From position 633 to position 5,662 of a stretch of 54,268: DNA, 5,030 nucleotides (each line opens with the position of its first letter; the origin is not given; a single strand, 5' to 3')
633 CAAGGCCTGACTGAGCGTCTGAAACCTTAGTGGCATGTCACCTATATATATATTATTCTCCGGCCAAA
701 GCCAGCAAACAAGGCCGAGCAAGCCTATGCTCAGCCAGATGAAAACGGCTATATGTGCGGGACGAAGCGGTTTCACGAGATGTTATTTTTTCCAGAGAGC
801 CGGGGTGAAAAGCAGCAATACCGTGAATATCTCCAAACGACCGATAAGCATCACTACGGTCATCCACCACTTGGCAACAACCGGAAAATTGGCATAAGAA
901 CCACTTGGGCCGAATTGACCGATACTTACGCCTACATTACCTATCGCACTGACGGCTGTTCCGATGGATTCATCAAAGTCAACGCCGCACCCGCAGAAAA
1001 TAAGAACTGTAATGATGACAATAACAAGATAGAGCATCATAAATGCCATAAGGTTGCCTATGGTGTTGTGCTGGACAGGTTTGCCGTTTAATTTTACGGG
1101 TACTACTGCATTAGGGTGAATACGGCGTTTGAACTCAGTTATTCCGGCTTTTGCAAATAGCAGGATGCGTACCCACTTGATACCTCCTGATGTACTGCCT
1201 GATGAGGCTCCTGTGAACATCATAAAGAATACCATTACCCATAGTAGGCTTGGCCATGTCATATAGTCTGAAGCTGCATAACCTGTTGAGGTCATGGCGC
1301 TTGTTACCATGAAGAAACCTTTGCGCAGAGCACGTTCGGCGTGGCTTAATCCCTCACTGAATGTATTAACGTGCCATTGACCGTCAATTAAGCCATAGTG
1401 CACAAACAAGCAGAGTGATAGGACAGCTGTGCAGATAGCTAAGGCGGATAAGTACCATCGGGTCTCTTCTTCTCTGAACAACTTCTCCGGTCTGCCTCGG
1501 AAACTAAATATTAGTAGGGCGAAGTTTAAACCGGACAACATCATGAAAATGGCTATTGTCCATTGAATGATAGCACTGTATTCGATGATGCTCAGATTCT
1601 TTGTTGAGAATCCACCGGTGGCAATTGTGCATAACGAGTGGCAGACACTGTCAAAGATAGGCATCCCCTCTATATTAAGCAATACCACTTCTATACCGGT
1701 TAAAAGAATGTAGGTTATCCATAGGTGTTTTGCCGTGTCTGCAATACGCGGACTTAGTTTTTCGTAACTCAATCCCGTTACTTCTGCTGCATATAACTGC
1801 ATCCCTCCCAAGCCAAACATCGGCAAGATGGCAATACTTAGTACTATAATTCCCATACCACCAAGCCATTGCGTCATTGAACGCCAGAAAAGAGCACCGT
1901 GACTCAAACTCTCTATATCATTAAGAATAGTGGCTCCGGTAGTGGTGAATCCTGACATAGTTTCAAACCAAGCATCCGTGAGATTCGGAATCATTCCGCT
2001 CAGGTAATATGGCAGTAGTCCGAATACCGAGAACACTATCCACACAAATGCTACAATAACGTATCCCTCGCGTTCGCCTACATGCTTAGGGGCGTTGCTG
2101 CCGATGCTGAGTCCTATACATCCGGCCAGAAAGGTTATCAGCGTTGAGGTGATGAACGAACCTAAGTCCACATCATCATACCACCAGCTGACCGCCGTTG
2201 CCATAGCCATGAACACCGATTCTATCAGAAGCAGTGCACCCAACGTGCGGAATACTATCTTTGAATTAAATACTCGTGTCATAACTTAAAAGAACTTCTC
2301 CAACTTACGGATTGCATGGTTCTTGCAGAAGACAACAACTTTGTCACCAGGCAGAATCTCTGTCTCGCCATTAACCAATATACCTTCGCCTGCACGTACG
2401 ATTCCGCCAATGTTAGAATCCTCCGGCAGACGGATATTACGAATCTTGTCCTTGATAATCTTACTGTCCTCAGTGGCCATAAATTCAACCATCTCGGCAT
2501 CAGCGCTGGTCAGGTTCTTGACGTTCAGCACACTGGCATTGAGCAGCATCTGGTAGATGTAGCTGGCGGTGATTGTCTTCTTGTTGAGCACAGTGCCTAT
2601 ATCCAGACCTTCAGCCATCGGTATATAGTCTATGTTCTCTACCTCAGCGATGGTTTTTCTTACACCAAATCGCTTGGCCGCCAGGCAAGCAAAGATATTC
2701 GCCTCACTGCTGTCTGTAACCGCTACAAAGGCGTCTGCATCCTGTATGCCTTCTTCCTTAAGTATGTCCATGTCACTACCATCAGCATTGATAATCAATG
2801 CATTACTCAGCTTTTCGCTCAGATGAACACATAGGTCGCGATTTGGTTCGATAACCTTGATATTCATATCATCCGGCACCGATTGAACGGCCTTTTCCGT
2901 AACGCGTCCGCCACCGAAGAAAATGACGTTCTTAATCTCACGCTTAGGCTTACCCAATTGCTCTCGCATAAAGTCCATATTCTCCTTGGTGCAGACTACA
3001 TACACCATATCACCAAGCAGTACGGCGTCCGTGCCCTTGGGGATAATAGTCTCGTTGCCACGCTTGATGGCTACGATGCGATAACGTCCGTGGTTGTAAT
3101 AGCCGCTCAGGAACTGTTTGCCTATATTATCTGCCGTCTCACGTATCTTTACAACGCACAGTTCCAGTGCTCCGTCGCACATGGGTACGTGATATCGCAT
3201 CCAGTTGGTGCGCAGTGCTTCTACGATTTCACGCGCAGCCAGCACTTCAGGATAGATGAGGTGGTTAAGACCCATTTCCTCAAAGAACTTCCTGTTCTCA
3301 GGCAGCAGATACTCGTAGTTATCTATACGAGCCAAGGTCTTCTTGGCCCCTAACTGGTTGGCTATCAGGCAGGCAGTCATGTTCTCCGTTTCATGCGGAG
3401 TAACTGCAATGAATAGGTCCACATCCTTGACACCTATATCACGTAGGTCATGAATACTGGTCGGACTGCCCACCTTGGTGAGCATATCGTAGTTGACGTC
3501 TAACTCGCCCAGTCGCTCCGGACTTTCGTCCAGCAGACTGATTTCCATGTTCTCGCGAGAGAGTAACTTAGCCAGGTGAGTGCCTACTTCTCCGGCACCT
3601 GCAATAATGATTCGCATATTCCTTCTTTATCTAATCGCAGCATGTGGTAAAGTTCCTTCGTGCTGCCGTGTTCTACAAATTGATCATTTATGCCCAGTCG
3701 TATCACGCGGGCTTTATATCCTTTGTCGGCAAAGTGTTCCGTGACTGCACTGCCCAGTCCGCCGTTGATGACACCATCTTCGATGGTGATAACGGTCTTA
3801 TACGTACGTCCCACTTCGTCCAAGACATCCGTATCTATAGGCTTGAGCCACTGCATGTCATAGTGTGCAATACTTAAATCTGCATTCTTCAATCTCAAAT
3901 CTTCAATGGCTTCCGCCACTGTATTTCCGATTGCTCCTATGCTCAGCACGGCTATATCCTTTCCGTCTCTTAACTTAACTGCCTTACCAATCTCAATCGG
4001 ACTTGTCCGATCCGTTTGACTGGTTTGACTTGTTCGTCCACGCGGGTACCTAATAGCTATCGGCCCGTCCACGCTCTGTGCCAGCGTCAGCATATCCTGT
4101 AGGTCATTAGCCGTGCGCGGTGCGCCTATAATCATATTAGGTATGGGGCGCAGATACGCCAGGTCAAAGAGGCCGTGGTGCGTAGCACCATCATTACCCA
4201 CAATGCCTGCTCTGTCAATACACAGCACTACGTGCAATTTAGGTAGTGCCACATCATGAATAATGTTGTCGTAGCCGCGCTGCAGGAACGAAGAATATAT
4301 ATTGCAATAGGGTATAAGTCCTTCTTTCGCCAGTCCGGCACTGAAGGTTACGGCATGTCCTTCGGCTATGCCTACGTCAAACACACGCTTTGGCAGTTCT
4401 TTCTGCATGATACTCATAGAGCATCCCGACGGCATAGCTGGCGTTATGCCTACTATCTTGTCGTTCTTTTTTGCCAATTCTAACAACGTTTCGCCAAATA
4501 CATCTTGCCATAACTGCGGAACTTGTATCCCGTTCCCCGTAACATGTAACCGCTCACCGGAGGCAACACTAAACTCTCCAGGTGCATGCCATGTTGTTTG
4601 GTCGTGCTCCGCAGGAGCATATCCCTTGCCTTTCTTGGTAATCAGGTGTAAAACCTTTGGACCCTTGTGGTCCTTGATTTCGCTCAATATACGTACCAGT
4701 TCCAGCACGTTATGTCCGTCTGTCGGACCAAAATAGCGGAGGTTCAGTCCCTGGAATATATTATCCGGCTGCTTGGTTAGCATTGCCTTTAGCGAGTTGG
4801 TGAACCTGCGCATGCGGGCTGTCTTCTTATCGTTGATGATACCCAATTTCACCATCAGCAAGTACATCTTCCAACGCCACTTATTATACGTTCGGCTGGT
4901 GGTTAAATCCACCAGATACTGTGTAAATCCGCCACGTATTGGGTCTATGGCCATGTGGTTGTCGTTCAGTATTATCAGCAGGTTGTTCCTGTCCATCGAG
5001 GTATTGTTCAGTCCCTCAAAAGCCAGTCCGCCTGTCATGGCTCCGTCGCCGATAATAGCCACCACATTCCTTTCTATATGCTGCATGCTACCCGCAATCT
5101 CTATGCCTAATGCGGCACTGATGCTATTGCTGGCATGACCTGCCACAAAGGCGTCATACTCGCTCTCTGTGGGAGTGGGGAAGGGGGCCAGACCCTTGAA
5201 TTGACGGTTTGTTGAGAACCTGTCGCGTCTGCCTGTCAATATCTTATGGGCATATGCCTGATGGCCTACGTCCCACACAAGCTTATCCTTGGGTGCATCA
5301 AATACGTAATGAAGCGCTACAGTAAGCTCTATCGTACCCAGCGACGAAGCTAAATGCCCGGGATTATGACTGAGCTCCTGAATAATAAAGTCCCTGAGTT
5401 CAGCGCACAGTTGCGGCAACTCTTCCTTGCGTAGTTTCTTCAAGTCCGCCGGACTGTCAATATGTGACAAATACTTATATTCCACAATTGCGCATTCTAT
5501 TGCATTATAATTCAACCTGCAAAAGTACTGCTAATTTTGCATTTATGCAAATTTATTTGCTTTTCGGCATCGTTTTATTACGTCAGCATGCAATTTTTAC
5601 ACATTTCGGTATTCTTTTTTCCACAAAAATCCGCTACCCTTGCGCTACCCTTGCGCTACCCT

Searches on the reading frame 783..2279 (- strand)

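Call 54: search_protein_families(library=ncbifam, proteins=[window:783-2279:-], max_evalue=0.001)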
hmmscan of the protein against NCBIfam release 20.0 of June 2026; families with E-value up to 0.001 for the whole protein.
window:783-2279:- (498 aa): 2 families
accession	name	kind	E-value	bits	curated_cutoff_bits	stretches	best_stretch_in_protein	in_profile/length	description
NF008020.0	PRK10750.1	equivalog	6.1e-98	329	866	1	8-497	5-482/483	Trk system potassium transporter TrkH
TIGR00933.1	2a38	subfamily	1.4e-89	300.9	331.15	1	88-481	3-391/391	TrkH family potassium uptake protein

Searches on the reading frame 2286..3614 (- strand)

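Call 54: search_protein_families(library=ncbifam, proteins=[window:2286-3614:-], max_evalue=0.001)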
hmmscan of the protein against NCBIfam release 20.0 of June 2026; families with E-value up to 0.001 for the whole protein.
window:2286-3614:- (442 aa): 19 families
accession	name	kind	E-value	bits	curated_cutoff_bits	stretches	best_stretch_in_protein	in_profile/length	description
NF007038.0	PRK09496.2-6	equivalog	3.5e-176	586.3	374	1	1-442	2-444/445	Trk system potassium transporter TrkA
NF007039.0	PRK09496.3-2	equivalog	1.8e-113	379.8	293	1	1-442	2-444/446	Trk system potassium transporter TrkA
NF007041.0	PRK09496.3-4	equivalog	1.7e-102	343.5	386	1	1-442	2-443/450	Trk system potassium transporter TrkA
NF007031.0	PRK09496.1-2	equivalog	6.8e-86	289.1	289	1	1-442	2-451/458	Trk system potassium transporter TrkA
NF007032.0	PRK09496.1-4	equivalog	2.1e-82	277.5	309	1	1-442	2-450/457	Trk system potassium transporter TrkA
NF007030.0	PRK09496.1-1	equivalog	8.7e-75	252.1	371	1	1-442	2-451/458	Trk system potassium transporter TrkA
NF007036.0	PRK09496.2-3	subfamily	3.9e-71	240.1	407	2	114-442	118-447/448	Trk system potassium transporter TrkA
NF007037.0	PRK09496.2-4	equivalog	2.8e-70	237.4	445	1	1-442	2-453/454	Trk system potassium transporter TrkA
NF007033.0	PRK09496.1-5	equivalog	3.5e-67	227.4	338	1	1-439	2-444/449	Trk system potassium transporter TrkA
NF007034.0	PRK09496.2-1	subfamily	4.3e-65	220.4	344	1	1-437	2-440/445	Trk system potassium transporter TrkA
NF007040.0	PRK09496.3-3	equivalog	1.2e-63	215.2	455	1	2-442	6-461/462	Trk system potassium transporter TrkA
NF007035.0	PRK09496.2-2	equivalog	3.1e-58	197.7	521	1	2-437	3-444/455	Trk system potassium transporter TrkA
NF007043.0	PRK09496.3-6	equivalog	1.5e-55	188.8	384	1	2-434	3-436/445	Trk system potassium transporter TrkA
NF007042.0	PRK09496.3-5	equivalog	7.4e-28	97.4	467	3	1-249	2-252/466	Trk system potassium transporter TrkA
NF003716.0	PRK05326.1-3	equivalog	4.9e-15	55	355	2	364-439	403-478/499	potassium/proton antiporter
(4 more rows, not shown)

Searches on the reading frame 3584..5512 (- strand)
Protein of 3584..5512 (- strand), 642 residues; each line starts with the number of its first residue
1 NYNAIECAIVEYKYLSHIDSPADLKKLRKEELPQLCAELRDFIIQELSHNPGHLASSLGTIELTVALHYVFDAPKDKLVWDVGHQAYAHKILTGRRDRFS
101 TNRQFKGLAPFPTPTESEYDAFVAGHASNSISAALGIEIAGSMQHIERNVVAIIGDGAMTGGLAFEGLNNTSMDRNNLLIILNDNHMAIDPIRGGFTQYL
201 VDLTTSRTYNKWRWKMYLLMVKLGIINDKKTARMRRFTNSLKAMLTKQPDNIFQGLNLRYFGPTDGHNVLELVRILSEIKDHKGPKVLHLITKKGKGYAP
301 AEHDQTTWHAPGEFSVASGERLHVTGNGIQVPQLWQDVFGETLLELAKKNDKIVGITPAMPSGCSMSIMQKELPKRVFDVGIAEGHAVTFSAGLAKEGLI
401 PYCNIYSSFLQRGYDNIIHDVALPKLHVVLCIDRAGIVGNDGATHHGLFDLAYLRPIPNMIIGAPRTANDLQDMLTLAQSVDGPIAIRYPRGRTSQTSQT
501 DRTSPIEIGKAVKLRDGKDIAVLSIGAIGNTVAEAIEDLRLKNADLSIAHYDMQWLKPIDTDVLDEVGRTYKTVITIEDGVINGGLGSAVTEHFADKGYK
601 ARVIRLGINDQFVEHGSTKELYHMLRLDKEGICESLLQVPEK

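Call 54: search_protein_families(library=ncbifam, proteins=[window:3584-5512:-], max_evalue=0.001)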
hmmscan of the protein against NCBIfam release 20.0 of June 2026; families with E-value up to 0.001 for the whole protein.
window:3584-5512:- (642 aa): 11 families
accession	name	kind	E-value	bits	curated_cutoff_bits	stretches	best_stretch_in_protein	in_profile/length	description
TIGR00204.1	dxs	equivalog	2.3e-214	713.5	465.95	1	15-637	1-612/616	1-deoxy-D-xylulose-5-phosphate synthase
NF003933.0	PRK05444.2-2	equivalog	4.1e-176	587.1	395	1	12-638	5-603/606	1-deoxy-D-xylulose-5-phosphate synthase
NF008968.0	PRK12315.1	subfamily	1.1e-149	499.4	510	2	240-639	191-580/582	1-deoxy-D-xylulose-5-phosphate synthase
NF004559.0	PRK05899.2-5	equivalog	9.1e-55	186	488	2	336-638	321-622/627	transketolase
NF004556.0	PRK05899.2-2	equivalog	3.1e-33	115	575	1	337-638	326-636/639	transketolase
NF006667.0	PRK09212.1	subfamily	9.8e-14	51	321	1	368-599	44-281/327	pyruvate dehydrogenase complex E1 component subunit beta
TIGR00232.1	tktlase_bact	equivalog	1.4e-09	36.9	682.25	1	347-566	363-590/654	transketolase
NF008854.0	PRK11892.1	equivalog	1.7e-08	33.6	454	1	368-599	182-420/464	pyruvate dehydrogenase complex E1 component subunit beta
NF004558.0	PRK05899.2-4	equivalog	1.9e-08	33.2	788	1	436-638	453-648/651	transketolase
TIGR03181.1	PDH_E1_alph_x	equivalog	8.9e-05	21.5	411.35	1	129-189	126-186/341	pyruvate dehydrogenase (acetyl-transferring) E1 component subunit alpha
TIGR03182.1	PDH_E1_alph_y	equivalog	0.00021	20.3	393.85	1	122-189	105-174/315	pyruvate dehydrogenase (acetyl-transferring) E1 component subunit alpha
